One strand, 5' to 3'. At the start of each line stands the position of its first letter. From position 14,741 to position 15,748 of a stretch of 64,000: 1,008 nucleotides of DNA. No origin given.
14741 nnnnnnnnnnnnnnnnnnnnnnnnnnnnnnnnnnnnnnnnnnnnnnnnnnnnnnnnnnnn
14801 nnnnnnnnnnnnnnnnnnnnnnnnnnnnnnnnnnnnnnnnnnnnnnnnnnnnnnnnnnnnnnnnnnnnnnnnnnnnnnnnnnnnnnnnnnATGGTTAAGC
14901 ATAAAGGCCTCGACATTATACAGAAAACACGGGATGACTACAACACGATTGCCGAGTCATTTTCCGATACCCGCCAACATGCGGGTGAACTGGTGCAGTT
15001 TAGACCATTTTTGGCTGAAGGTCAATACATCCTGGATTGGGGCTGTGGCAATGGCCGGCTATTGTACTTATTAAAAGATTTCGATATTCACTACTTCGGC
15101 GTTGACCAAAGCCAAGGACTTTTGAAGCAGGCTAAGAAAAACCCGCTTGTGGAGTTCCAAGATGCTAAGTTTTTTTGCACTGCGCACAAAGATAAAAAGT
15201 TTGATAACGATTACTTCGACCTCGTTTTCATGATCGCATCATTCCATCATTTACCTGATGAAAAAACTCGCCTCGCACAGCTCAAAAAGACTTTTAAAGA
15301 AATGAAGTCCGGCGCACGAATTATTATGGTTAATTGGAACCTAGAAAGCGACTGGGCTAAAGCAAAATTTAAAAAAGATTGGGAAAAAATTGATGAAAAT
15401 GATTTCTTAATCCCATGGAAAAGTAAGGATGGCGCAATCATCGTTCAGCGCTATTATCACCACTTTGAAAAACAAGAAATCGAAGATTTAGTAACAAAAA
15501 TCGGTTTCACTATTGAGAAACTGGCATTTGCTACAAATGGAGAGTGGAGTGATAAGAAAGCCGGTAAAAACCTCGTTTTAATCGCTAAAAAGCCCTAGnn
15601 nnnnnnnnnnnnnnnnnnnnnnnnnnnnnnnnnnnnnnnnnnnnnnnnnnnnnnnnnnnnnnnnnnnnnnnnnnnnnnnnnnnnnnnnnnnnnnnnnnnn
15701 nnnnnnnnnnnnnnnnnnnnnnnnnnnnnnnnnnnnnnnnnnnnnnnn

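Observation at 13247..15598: Divergent, start-codon-overlapping Elp3 and Trm9/ALKBH8-like methyltransferase pair, implying an mcm5U-type tRNA wobble pathway in a bacterium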

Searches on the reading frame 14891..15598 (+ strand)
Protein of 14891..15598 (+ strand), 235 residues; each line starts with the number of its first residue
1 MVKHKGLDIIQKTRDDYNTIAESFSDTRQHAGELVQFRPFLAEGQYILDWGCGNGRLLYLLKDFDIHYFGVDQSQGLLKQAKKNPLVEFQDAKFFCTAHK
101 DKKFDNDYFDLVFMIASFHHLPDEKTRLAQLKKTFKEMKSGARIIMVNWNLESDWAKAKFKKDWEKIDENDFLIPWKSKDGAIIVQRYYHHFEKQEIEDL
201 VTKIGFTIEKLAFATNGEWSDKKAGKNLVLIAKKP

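Call 3: search_protein_families(library=pfam, proteins=[window:14891-15598:+], max_evalue=0.01)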
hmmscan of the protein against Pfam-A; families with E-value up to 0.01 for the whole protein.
window:14891-15598:+ (235 aa): 9 families
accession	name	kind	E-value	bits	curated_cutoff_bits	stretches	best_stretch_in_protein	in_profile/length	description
PF13649.12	Methyltransf_25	-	8.1e-15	55.7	27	1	47-132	1-90/97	Methyltransferase domain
PF08241.18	Methyltransf_11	-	2.1e-12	47.9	21.2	1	48-134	1-86/95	Methyltransferase domain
PF13847.12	Methyltransf_31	-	1.5e-11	44.6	27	1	44-170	4-130/145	Methyltransferase domain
PF13489.12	Methyltransf_23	-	2.3e-11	44.1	27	1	35-210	13-163/164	Methyltransferase domain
PF08242.18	Methyltransf_12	-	3.9e-11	44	30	1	48-141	1-95/98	Methyltransferase domain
PF07021.18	MetW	-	1e-05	25.7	21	1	40-106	10-78/193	Methionine biosynthesis protein MetW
PF02353.26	CMAS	-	0.0014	18.5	27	1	41-145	60-163/273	Mycolic acid cyclopropane synthetase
PF01209.24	Ubie_methyltran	-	0.0028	17.5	20.1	1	41-148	45-153/233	ubiE/COQ5 methyltransferase family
PF23525.1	Methyltransf_36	-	0.0052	16.4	27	1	22-59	19-56/268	AprA MT2-like domain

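Call 4: search_protein_families(library=ncbifam, proteins=[window:14891-15598:+], max_evalue=0.01)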
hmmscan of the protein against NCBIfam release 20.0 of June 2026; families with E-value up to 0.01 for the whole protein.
window:14891-15598:+ (235 aa): 21 families
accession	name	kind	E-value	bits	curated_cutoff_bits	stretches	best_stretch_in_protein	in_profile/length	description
NF045667.1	MTase_DVU1556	equivalog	2.5e-10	40.2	155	1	40-136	20-112/213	DVU_1556 family methyltransferase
NF043040.1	corrin_prot_MT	hypoth_equivalog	4.3e-09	36.1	180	1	42-147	40-148/216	corrinoid protein-associated methyltransferase CpaM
NF041536.1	ArsM_DUF2284_UU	exception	1.1e-07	30.6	575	1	41-151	74-185/459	arsenite methyltransferase/DUF2284 domain selenoprotein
NF002463.0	PRK01683.1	equivalog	1.5e-06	28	297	1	40-139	28-124/258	trans-aconitate 2-methyltransferase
TIGR01983.1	UbiG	equivalog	1.5e-06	27.7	102.95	1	42-147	48-152/228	bifunctional 2-polyprenyl-6-hydroxyphenol methylase/3-demethylubiquinol 3-O-methyltransferase UbiG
NF001244.0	PRK00216.1-5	equivalog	5.7e-06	25.8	216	1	42-137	47-147/236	bifunctional demethylmenaquinone methyltransferase/2-methoxy-6-polyprenyl-1,4-benzoquinol methylase UbiE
TIGR02081.1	metW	equivalog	2.8e-05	23.7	189.5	1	41-106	11-78/194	methionine biosynthesis protein MetW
TIGR02072.1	BioC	equivalog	9.4e-05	22.3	184.95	1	33-136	22-125/244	malonyl-ACP O-methyltransferase BioC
TIGR02021.1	BchM-ChlM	equivalog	0.00015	21.2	158.9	1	41-127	52-137/218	magnesium protoporphyrin IX methyltransferase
NF041537.1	ArsM_AhpD_UU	exception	0.00034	19.5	510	1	41-155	74-189/345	arsenite methyltransferase/AhpD domain selenoprotein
NF011650.0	PRK15068.1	equivalog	0.00036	19.5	209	1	43-137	122-219/324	tRNA 5-methoxyuridine(34)/uridine 5-oxyacetic acid(34) synthase CmoB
NF040539.1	AST_met_ArsM_2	exception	0.00052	19.9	240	1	42-132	55-152/262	putative arsinothricin biosynthesis methyltransferase ArsM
NF041081.1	prot_lys_mtase_Arch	equivalog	0.00053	20.1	200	1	46-157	12-118/142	protein-lysine N-methyltransferase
NF004851.0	PRK06202.1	equivalog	0.00094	18.7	243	1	46-210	63-219/237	hypothetical protein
NF040703.1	cyclopro_CfaB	exception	0.00095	18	650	1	40-143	156-260/393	C17 cyclopropane fatty acid synthase CfaB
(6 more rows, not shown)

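Call 5: search_solved_structures(query=window:14891-15598:+, max_evalue=0.01, show_alignments=3)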
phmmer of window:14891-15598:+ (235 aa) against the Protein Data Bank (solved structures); distinct sequences matched with E-value up to 0.01: 34.
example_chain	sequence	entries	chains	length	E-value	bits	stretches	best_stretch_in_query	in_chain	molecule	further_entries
5cm2_Z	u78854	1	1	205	1.1e-10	44.5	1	48-225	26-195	TRNA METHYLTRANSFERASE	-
5wp4_A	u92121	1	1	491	3.1e-10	43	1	40-155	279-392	Phosphoethanolamine N-methyltransferase 1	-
5wp5_A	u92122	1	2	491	8e-10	41.7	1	40-155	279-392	Phosphomethylethanolamine N-methyltransferase 2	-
3sm3_A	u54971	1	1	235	3.1e-08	36.4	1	39-210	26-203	SAM-dependent methyltransferases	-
8owy_A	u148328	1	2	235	2.9e-07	33.3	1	9-172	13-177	tRNA N(3)-methylcytidine methyltransferase METTL6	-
8owx_A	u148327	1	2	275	4.5e-07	32.6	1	15-172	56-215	tRNA N(3)-methylcytidine methyltransferase METTL6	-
8p7b_A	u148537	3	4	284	5e-07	32.5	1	15-172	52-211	tRNA N(3)-methylcytidine methyltransferase METTL6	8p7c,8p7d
7f1e_A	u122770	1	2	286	5.1e-07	32.5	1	15-172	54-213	tRNA N(3)-methylcytidine methyltransferase METTL6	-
7ezg_A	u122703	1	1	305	5.9e-07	32.3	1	15-172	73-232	tRNA N(3)-methylcytidine methyltransferase METTL6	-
1ve3_A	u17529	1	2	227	1e-06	31.5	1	40-147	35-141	hypothetical protein PH0226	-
3i9f_A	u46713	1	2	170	1e-06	31.5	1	37-156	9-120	Putative type 11 methyltransferase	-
9rfr_A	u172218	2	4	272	1.5e-06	30.9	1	36-152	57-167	Ubiquinone biosynthesis O-methyltransferase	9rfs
3dli_A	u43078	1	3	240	3e-06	30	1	12-153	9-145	methyltransferase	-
4ine_A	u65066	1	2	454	5.3e-06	29.2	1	42-150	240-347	Protein PMT-2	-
6f5z_A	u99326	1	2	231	5.7e-05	25.8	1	25-137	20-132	24-sterol C-methyltransferase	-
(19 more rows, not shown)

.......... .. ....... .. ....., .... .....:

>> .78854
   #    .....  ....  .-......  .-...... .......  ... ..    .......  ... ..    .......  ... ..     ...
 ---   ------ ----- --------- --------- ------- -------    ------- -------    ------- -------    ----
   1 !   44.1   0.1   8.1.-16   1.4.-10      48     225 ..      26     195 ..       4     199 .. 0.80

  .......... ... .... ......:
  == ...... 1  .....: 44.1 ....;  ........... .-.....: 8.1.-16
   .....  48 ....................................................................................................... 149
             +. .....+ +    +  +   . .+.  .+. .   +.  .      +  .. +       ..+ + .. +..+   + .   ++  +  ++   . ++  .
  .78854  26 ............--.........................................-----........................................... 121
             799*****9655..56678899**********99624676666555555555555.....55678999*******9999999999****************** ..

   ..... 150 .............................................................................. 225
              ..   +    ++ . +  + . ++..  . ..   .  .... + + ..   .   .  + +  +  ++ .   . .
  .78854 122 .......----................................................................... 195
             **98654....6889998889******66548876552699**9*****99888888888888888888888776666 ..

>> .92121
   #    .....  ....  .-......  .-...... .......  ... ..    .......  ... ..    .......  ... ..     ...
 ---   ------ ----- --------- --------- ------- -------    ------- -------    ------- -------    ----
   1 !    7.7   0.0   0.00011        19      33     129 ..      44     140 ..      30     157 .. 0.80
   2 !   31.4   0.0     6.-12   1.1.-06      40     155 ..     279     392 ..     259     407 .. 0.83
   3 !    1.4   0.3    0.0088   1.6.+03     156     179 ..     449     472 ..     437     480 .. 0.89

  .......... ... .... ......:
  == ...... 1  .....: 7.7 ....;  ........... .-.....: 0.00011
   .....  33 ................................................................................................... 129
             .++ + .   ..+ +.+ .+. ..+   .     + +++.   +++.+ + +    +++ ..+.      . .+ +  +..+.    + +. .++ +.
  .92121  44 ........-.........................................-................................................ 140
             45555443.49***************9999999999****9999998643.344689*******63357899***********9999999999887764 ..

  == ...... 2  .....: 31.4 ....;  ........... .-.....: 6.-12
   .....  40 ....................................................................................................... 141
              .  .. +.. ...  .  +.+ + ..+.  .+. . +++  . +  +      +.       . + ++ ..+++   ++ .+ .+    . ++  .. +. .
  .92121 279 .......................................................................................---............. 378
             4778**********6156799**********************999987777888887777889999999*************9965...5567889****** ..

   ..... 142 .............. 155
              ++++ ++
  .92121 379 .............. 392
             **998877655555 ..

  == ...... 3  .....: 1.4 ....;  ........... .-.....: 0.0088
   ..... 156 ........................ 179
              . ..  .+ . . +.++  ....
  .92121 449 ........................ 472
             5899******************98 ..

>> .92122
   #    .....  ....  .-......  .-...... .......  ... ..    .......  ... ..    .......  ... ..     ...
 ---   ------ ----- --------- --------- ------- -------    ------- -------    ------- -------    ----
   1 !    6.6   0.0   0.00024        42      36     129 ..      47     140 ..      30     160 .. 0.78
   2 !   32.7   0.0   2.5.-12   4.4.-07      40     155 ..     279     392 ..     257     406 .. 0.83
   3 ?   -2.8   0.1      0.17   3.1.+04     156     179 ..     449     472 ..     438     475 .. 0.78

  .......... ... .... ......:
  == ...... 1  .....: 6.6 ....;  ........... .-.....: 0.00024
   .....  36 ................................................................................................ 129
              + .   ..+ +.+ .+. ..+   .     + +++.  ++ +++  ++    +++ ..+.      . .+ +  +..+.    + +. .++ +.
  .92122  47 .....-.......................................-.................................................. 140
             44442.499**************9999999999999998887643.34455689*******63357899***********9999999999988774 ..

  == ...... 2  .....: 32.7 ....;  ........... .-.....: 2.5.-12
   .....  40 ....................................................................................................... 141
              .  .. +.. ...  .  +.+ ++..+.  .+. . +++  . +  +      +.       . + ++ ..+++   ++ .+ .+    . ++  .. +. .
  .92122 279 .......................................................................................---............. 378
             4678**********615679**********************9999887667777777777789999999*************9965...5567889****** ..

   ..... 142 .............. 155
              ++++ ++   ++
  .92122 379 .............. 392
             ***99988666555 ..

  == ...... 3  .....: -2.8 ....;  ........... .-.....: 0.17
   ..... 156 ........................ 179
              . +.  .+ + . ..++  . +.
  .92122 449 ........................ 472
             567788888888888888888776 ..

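Call 10: find_homologous_proteins(query=window:14891-15598:+, max_evalue=0.00001)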
Query window:14891-15598:+ (235 aa): 320 proteins with E <= 0.00001 among 514 candidates; the best 120 are listed.
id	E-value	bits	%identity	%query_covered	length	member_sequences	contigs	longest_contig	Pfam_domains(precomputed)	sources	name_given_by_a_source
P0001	2.0e-146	504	93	100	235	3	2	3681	PF07021.19,PF13847.13,PF13489.13,PF13649.13,PF01209.25,PF08241.19,PF08242.19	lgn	-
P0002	4.7e-114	398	73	97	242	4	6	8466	PF07021.19,PF13847.13,PF13489.13,PF13649.13,PF08241.19,PF08242.19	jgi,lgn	jgi:SAM-dependent methyltransferase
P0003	1.2e-109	383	70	97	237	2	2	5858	PF07021.19,PF13847.13,PF13489.13,PF02353.27,PF13649.13,PF01209.25,PF08241.19,PF08242.19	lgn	-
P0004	3.1e-108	379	69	100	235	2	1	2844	PF07021.19,PF13847.13,PF13489.13,PF13649.13,PF01209.25,PF08241.19,PF08242.19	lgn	-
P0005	1.0e-106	374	69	100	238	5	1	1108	PF13847.13,PF13489.13,PF13649.13,PF01209.25,PF08241.19,PF08242.19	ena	-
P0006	1.2e-96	341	65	97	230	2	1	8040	PF07021.19,PF13847.13,PF13489.13,PF02353.27,PF13649.13,PF01209.25,PF08241.19,PF08242.19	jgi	jgi:SAM-dependent methyltransferase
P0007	1.1e-93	331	62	97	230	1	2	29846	PF07021.19,PF13847.13,PF13489.13,PF13649.13,PF08241.19,PF08242.19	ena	-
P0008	1.4e-90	321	58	100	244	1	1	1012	PF07021.19,PF13847.13,PF13489.13,PF02353.27,PF05175.21,PF13649.13,PF01209.25,PF08241.19,PF08242.19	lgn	-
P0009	6.5e-89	315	59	97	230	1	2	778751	PF07021.19,PF13847.13,PF13489.13,PF08003.18,PF13649.13,PF08241.19,PF08242.19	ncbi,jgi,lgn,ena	ncbi:MAG: class I SAM-dependent methyltransferase [Patescibacteria group bacterium]|jgi:SAM-dependen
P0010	3.8e-88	313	69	83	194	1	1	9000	PF07021.19,PF13847.13,PF13489.13,PF13649.13,PF08241.19,PF08242.19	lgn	-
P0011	5.2e-87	309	59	97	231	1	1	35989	PF07021.19,PF13847.13,PF13489.13,PF13649.13,PF01209.25,PF08241.19,PF08242.19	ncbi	-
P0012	7.7e-87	309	62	97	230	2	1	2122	PF07021.19,PF13847.13,PF13489.13,PF13649.13,PF01209.25,PF08241.19,PF08242.19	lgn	-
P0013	4.3e-86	306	60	97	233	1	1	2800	PF13847.13,PF13489.13,PF02353.27,PF05175.21,PF13649.13,PF01209.25,PF08241.19,PF08242.19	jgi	jgi:SAM-dependent methyltransferase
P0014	6.3e-86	306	60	97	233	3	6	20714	PF07021.19,PF13847.13,PF13489.13,PF13649.13,PF01209.25,PF08241.19,PF08242.19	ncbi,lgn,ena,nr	ncbi:MAG TPA: class I SAM-dependent methyltransferase [Patescibacteria group bacterium]|nr:class I S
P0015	7.6e-86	305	57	97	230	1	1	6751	PF07021.19,PF13847.13,PF13489.13,PF13649.13,PF08241.19,PF08242.19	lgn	-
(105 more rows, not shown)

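Call 15: find_related_loci(query=A1, collection=genome_contigs, flank=10000)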
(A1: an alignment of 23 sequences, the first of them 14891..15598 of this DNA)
Query A1 (235 aa) in genome_contigs; peptide patterns used: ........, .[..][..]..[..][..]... (x = any residue, [..] = any of these).
210 stretches matched a pattern; 139 encode a relative of the query (tblastn E <= 1e-3); the best 80 are kept; 80 distinct loci.
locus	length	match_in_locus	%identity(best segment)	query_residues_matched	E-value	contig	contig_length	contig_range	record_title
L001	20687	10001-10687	72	7-235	2e-116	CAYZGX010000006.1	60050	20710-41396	MAG TPA_asm: uncultured Gammaproteobacteria bacterium isolate SRP278252_co1_182 genome assembly, contig: NODE_631_length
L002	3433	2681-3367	73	7-235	2e-116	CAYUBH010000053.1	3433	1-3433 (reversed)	MAG TPA_asm: uncultured Gammaproteobacteria bacterium isolate binchicken_co346_22 genome assembly, contig: NODE_11293_le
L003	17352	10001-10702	69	1-234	2e-106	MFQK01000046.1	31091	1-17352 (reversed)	MAG: Candidatus Magasanikbacteria bacterium RIFCSPLOWO2_02_FULL_44_11 rifcsplowo2_02_scaffold_7495, whole genome shotgun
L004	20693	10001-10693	59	7-234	2e-90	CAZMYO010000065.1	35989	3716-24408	MAG TPA_asm: uncultured Gammaproteobacteria bacterium isolate binchicken_co203_87 genome assembly, contig: k141_1371774,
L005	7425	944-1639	59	6-234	7e-89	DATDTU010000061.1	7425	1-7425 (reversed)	MAG TPA_asm: Patescibacteria group bacterium isolate SMAG_U8039 k141_339456, whole genome shotgun sequence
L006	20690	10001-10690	59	7-234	4e-88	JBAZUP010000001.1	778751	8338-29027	MAG: Patescibacteria group bacterium isolate SO_2017_GW1_231 NODE_45_length_778751_cov_3.412568_OW334_2017, whole genome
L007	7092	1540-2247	56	1-234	5e-85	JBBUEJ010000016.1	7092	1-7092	MAG: Patescibacteria group bacterium isolate H51-bin093_1 H51_bin093_1_000000000016, whole genome shotgun sequence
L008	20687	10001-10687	59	9-234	6e-83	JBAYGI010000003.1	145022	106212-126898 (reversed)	MAG: Candidatus Magasanikiibacteriota bacterium isolate SO_2016_GW1_121 scaffold00256_OW334_2016, whole genome shotgun s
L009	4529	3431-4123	55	7-234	5e-82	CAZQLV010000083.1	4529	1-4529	MAG TPA_asm: uncultured Gammaproteobacteria bacterium isolate SRP193066_co2_436 genome assembly, contig: NODE_10218_leng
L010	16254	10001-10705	52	2-234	8e-82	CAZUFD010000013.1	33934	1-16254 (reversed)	MAG TPA_asm: uncultured Gammaproteobacteria bacterium isolate SRP269290_co6_41 genome assembly, contig: NODE_401_length_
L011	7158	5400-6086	55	9-234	1e-81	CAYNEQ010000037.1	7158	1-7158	MAG TPA_asm: uncultured Gammaproteobacteria bacterium isolate SRP135725_co3_214 genome assembly, contig: NODE_14060_leng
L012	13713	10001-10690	57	8-234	2e-81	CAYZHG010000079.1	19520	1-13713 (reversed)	MAG TPA_asm: uncultured Gammaproteobacteria bacterium isolate binchicken_co169_185 genome assembly, contig: k99_37129, w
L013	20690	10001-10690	55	7-234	5e-79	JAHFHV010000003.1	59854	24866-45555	MAG: Candidatus Magasanikiibacteriota bacterium isolate nzgw347 NODE_242_length_59855_cov_5.800097, whole genome shotgun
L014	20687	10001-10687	55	9-234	7e-79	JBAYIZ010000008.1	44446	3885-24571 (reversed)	MAG: Candidatus Magasanikiibacteriota bacterium isolate SO_2016_GW1_43 scaffold01601_OW334_2016, whole genome shotgun se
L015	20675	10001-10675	53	8-229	8e-79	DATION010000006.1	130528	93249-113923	MAG TPA_asm: Candidatus Udaeobacter sp. isolate SMAG_U15825 k141_1637086, whole genome shotgun sequence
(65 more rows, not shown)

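Call 27: search_solved_structures(query=A1, max_evalue=0.001, show_alignments=2)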
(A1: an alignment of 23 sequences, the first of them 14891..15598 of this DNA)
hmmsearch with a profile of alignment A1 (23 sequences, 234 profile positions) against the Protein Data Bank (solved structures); distinct sequences matched with E-value up to 0.001: 85 (the best 60 are shown).
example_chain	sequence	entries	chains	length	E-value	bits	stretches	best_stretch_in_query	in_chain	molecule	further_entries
5cm2_Z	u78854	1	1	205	9.7e-23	83.9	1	22-226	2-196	TRNA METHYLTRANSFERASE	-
3sm3_A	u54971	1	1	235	1.2e-17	67.3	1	35-233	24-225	SAM-dependent methyltransferases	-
1ve3_A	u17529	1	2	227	9.9e-15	57.7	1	31-150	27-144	hypothetical protein PH0226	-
4ine_A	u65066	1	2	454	2.6e-13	53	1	33-150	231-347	Protein PMT-2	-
5wp4_A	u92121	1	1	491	1.3e-12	50.7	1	36-148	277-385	Phosphoethanolamine N-methyltransferase 1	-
5wp5_A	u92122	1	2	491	2.1e-12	50.1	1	36-149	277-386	Phosphomethylethanolamine N-methyltransferase 2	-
3dli_A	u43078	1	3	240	4.4e-12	49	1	10-153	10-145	methyltransferase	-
4iv8_A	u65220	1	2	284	1.1e-10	44.5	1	38-156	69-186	Phosphoethanolamine N-methyltransferase,putative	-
4r6w_A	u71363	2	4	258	1.3e-10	44.2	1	39-151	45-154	Phosphoethanolamine N-methyltransferase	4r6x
4krh_A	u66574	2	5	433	3.7e-10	42.7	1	33-150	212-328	Phosphoethanolamine N-methyltransferase 2 | Phospholethanolamine N-methyltransferase 2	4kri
3uj6_A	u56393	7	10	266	1.3e-09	40.9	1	39-151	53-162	Phosphoethanolamine N-methyltransferase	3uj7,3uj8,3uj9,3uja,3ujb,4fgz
3ujd_A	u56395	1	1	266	1.3e-09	40.9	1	39-151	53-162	Phosphoethanolamine N-methyltransferase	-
9rfr_A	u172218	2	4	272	1.7e-09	40.5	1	12-152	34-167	Ubiquinone biosynthesis O-methyltransferase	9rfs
3bus_A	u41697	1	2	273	2.6e-09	39.9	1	39-147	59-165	Methyltransferase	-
3dtn_A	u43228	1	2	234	4.8e-09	39.1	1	41-176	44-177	Putative Methyltransferase MM_2633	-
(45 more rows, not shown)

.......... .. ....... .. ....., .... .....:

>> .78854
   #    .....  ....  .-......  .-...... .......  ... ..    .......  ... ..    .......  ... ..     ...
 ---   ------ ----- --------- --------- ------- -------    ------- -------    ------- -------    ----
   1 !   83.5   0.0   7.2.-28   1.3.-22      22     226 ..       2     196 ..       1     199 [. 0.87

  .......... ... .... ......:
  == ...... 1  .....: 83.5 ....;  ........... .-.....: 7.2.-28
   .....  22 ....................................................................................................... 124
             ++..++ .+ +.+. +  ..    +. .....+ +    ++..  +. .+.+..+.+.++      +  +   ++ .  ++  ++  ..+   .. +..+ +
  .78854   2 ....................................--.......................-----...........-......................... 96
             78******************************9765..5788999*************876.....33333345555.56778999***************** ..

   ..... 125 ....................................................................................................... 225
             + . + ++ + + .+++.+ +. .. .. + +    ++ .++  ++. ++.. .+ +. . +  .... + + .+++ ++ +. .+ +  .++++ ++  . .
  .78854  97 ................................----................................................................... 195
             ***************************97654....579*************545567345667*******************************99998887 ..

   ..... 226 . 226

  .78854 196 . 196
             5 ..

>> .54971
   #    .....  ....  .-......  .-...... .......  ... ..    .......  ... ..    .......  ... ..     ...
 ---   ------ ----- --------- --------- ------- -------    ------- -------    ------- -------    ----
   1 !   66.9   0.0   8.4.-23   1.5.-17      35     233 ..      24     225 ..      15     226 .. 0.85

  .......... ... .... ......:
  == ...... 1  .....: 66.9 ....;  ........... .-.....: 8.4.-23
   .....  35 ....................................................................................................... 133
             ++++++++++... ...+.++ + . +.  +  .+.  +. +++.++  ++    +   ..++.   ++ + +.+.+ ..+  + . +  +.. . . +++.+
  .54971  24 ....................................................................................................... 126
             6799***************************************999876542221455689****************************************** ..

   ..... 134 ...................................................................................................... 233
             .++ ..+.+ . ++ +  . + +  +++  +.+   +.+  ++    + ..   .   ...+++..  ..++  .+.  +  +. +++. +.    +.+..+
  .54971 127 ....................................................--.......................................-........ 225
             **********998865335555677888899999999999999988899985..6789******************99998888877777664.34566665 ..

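Call 39: predict_structure(alignment_id=A1)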
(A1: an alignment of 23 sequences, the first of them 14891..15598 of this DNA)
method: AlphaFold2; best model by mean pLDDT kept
length: 235 residues; sequences in the alignment: 23
mean_pLDDT: 92.1   pTM: 0.89
mean pLDDT of the five models: 92.1, 91.1, 90.4, 88.9, 85.5
residues with pLDDT >= 90: 188; 70-90: 40; 50-70: 3; < 50: 4
segments of 3 or more residues with pLDDT < 50: 1-4
pLDDT, mean of each block of 10 residues (from residue 1): 59 92 89 94 97 91 95 92 87 90 96 95 95 98 97 90 88 91 93 97 98 94 97 98
secondary structure, 60 per line:
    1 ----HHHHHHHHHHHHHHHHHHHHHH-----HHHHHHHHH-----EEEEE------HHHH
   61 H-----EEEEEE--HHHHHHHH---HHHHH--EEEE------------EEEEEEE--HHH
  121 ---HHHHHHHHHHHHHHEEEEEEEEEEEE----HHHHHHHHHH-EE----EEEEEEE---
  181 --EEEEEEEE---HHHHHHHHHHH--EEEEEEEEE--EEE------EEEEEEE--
elements in order: H5-26 H32-40 E46-50 H57-61 E67-72 H75-82 H86-90 E93-96 E109-115 H124-137 E138-149 H154-163 E171-177 E183-190 H194-204 E207-215 E218-220 E227-233
